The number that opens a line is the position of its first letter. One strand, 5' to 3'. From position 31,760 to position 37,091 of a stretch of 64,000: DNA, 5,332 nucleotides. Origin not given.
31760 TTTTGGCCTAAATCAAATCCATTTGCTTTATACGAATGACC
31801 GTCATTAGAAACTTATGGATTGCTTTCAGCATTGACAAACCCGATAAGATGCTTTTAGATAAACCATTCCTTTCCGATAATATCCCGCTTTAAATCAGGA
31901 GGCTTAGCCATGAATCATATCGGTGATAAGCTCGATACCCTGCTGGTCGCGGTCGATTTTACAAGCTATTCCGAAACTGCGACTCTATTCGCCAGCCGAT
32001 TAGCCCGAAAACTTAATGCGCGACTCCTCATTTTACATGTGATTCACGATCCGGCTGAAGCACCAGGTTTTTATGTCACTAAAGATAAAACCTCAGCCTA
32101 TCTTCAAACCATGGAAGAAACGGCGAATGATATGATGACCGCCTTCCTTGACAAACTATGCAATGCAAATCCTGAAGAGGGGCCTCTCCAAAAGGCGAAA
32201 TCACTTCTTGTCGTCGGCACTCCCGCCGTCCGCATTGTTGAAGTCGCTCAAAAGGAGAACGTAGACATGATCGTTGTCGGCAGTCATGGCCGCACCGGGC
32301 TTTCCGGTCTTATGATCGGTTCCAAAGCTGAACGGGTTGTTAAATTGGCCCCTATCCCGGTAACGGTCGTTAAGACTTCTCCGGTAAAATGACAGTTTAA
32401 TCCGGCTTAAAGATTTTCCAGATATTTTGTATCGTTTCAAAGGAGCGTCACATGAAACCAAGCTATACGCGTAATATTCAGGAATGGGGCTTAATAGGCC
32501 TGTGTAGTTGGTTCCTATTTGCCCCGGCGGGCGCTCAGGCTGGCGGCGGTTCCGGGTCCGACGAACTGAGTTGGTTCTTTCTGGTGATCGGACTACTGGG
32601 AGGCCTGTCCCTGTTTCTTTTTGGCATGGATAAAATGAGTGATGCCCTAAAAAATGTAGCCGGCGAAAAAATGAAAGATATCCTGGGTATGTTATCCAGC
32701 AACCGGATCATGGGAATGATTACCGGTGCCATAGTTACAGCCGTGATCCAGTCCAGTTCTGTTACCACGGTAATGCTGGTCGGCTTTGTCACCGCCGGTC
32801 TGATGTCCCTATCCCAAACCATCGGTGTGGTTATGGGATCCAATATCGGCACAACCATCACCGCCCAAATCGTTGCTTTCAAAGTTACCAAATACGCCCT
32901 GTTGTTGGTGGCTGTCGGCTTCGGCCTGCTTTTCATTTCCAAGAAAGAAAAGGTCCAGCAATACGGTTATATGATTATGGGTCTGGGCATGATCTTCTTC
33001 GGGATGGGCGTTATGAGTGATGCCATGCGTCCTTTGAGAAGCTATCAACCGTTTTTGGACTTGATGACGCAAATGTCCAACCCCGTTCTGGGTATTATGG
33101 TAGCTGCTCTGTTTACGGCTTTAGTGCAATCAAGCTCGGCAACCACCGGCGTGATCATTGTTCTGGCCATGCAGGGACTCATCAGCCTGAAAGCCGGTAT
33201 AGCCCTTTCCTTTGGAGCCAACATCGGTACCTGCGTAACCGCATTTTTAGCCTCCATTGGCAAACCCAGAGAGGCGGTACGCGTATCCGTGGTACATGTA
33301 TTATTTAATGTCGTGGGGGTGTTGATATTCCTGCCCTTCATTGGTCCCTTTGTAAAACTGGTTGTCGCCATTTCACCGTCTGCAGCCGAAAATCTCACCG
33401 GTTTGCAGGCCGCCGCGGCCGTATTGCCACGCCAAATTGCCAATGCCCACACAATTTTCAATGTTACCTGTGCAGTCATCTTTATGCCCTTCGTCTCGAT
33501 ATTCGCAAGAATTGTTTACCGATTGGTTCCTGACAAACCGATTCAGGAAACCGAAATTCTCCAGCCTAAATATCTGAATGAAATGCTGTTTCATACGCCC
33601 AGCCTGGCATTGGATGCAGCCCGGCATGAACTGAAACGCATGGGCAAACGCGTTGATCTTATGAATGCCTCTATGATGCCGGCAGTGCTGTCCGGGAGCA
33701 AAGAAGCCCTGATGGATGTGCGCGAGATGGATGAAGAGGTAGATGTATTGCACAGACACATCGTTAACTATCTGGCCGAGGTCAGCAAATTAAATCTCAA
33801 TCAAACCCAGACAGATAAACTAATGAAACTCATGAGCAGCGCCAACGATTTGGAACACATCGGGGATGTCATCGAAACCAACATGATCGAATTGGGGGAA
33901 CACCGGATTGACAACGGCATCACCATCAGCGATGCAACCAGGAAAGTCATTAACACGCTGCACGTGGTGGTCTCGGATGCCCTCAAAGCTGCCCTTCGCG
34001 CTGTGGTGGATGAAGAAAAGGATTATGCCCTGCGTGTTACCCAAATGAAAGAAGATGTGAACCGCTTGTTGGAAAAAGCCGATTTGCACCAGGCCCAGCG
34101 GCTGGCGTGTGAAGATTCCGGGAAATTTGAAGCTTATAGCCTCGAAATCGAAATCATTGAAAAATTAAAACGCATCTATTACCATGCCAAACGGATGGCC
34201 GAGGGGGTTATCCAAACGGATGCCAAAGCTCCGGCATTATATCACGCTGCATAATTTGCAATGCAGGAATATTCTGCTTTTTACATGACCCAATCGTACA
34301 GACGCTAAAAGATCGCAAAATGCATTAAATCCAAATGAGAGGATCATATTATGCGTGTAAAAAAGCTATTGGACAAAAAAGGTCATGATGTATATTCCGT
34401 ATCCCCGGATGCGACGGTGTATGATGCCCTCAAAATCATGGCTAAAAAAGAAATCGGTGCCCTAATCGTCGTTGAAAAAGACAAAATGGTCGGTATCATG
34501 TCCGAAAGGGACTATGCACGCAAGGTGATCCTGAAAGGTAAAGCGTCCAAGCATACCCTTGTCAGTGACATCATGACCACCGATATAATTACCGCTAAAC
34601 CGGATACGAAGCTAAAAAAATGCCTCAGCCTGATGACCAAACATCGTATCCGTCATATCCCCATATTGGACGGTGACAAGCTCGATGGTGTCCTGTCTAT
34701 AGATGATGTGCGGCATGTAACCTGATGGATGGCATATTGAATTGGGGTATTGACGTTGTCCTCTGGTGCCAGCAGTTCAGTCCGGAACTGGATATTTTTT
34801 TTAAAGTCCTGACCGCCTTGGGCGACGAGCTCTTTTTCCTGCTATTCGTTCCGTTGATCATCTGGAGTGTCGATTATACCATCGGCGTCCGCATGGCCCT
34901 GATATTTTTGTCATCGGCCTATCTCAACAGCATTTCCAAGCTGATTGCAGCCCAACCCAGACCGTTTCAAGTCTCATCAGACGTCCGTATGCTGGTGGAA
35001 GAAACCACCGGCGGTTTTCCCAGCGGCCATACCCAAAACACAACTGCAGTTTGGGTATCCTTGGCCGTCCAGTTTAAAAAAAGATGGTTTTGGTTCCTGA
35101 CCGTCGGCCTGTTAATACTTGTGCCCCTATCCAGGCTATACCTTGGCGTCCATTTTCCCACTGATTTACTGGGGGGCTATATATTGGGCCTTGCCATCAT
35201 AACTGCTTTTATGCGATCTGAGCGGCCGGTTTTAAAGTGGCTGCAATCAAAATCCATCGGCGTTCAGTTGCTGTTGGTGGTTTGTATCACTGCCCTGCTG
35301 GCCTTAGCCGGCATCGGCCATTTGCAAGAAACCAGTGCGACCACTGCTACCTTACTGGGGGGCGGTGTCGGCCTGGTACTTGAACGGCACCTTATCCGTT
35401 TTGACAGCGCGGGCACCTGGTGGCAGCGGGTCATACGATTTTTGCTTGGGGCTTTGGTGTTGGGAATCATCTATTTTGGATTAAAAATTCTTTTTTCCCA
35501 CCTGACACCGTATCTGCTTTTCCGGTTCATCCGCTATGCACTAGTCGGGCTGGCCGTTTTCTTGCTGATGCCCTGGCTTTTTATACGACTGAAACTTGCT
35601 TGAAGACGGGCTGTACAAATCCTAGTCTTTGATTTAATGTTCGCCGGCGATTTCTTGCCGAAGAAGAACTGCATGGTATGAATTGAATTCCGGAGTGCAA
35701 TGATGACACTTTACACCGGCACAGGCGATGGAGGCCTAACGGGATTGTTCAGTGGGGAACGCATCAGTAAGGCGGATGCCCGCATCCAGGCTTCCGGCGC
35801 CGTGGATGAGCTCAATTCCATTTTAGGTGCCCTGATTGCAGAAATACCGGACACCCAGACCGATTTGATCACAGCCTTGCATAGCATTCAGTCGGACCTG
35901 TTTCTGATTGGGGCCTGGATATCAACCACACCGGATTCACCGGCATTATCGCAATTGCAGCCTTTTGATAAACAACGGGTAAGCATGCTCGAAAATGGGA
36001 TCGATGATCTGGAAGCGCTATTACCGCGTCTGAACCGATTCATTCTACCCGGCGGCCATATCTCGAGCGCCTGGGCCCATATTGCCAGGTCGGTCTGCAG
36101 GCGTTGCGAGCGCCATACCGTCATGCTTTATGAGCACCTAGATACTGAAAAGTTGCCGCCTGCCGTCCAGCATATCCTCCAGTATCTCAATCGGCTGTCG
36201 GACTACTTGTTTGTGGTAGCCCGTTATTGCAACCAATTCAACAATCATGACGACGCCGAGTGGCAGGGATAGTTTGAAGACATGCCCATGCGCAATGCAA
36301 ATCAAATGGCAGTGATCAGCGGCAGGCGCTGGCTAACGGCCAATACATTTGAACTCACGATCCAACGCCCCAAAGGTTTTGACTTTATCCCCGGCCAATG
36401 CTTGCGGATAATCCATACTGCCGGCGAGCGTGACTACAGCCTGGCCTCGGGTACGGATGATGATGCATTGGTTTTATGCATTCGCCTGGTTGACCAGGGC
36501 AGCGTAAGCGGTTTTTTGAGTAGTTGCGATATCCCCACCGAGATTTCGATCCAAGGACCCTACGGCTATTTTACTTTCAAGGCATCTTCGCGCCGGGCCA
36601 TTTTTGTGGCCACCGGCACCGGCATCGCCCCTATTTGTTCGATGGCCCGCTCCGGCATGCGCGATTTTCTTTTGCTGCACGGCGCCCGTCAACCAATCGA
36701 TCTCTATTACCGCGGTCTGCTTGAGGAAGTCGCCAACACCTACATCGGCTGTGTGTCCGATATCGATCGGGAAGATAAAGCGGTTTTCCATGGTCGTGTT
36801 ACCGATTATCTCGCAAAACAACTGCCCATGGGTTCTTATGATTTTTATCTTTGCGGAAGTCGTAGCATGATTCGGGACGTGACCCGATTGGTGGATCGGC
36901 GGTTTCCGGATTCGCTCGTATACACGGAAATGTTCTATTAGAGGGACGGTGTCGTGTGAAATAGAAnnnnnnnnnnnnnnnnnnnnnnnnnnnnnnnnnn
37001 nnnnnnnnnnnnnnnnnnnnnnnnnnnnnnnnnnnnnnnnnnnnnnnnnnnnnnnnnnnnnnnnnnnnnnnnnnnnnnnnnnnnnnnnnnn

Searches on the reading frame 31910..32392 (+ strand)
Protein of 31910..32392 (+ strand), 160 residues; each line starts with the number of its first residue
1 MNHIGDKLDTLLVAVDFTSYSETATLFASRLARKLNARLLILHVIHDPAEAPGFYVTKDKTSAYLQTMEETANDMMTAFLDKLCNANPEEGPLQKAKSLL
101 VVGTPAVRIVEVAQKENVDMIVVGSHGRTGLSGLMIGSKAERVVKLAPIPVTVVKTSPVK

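Call 36: search_protein_families(library=pfam, proteins=[window:31910-32392:+], max_evalue=0.00001)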
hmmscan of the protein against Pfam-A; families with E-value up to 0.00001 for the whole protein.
window:31910-32392:+ (160 aa): 1 family
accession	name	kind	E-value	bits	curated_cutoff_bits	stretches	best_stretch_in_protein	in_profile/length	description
PF00582.32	Usp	-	1.1e-31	110.7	24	1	9-155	3-141/141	Universal stress protein family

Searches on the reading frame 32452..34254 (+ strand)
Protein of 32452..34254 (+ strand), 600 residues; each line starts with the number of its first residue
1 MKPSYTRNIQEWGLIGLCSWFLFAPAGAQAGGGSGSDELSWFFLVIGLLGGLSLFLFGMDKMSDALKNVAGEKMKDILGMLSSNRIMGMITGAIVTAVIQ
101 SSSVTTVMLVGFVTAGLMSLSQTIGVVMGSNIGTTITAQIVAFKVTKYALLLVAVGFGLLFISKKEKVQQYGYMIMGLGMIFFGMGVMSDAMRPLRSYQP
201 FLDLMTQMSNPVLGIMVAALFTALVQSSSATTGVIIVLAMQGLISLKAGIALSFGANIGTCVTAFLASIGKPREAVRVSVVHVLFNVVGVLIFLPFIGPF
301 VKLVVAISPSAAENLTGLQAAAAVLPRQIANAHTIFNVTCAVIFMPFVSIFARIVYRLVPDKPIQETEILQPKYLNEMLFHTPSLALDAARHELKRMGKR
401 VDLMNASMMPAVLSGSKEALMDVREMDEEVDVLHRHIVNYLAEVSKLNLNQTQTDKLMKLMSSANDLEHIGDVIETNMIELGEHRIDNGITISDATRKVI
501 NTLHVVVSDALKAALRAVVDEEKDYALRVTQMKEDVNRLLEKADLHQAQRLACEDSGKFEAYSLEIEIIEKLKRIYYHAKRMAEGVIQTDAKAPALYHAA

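Call 36: search_protein_families(library=pfam, proteins=[window:32452-34254:+], max_evalue=0.00001)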
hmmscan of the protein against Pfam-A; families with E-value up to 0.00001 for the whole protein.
window:32452-34254:+ (600 aa): 2 families
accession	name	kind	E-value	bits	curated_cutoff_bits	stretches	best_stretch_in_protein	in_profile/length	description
PF02690.20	Na_Pi_cotrans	-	5.3e-65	218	29.1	2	54-189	1-136/137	Na+/Pi-cotransporter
PF01895.24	PhoU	-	1.4e-15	57.9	23.5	1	394-474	1-82/89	PhoU domain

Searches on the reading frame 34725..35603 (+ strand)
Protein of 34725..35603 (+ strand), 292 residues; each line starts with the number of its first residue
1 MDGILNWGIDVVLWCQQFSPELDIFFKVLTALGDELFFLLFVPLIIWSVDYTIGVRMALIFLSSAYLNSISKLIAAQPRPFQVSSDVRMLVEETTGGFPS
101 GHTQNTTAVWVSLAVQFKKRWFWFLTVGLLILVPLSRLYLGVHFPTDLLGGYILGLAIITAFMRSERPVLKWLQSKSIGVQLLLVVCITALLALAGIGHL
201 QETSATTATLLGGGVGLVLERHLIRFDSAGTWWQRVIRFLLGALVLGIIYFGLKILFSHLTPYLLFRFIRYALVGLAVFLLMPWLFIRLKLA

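Call 36: search_protein_families(library=pfam, proteins=[window:34725-35603:+], max_evalue=0.00001)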
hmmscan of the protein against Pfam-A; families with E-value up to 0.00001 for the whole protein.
window:34725-35603:+ (292 aa): 2 families
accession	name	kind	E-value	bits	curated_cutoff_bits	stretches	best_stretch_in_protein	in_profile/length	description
PF01569.27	PAP2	-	3.4e-22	79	27.2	1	55-165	3-124/130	PAP2 superfamily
PF14378.12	PAP2_3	-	3.5e-07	30.6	27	1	52-160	82-189/190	PAP2 superfamily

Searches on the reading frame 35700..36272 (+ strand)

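Call 36: search_protein_families(library=pfam, proteins=[window:35700-36272:+], max_evalue=0.00001)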
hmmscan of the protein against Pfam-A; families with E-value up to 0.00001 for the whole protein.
window:35700-36272:+ (190 aa): 1 family
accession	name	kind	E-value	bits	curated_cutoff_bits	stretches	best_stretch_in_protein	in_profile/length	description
PF01923.23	Cob_adeno_trans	-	1.6e-51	175.2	24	1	4-177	1-171/171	Cobalamin adenosyltransferase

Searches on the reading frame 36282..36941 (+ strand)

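Call 36: search_protein_families(library=pfam, proteins=[window:36282-36941:+], max_evalue=0.00001)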
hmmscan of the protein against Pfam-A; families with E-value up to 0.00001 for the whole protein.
window:36282-36941:+ (219 aa): 2 families
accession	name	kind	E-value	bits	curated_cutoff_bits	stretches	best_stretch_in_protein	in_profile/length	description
PF00175.26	NAD_binding_1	-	7e-13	49.6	22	1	108-201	1-108/109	Oxidoreductase NAD-binding domain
PF00970.30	FAD_binding_6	-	9.8e-08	32.7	21.1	1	21-98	15-98/99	Oxidoreductase FAD-binding domain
